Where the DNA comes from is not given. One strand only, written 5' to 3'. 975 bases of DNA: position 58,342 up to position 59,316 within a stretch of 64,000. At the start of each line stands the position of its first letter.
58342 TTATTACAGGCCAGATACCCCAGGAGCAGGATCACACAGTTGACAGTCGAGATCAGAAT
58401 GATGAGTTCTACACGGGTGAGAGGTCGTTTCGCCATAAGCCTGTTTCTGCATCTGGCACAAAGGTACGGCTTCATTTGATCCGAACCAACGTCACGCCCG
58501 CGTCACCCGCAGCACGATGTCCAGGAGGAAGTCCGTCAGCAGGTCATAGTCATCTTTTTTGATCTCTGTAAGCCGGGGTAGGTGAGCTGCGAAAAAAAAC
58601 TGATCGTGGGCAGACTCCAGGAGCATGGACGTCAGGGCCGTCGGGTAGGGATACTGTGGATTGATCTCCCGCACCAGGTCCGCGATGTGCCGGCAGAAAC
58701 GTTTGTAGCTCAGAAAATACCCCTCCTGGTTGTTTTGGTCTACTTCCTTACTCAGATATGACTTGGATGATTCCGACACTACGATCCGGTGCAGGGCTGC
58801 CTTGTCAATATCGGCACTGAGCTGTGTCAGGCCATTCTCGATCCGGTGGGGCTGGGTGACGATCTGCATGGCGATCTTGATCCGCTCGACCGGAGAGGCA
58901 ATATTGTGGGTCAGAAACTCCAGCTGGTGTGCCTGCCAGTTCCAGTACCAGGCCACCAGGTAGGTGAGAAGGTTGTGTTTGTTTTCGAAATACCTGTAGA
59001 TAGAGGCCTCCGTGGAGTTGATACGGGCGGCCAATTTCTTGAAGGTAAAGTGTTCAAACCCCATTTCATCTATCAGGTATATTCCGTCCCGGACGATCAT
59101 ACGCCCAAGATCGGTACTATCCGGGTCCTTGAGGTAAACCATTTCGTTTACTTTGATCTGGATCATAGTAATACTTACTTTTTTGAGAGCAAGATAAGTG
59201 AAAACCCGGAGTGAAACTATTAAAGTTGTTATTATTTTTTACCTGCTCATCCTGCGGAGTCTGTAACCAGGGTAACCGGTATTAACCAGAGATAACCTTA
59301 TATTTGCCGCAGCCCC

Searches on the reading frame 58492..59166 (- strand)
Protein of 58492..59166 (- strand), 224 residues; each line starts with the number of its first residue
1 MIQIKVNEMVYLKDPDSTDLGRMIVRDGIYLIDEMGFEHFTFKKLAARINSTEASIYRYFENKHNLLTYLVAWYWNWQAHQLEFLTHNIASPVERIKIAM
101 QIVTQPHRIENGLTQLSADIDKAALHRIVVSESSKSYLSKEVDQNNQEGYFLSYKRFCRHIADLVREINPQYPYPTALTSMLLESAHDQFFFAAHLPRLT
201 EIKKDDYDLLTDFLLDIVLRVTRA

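Call 38: search_protein_families(library=pfam, proteins=[window:58492-59166:-])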
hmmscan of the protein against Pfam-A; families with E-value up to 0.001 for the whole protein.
window:58492-59166:- (224 aa): 1 family
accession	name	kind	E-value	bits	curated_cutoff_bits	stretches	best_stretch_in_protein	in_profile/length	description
PF00440.29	TetR_N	-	3e-07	30.5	24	1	31-68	8-45/47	Bacterial regulatory proteins, tetR family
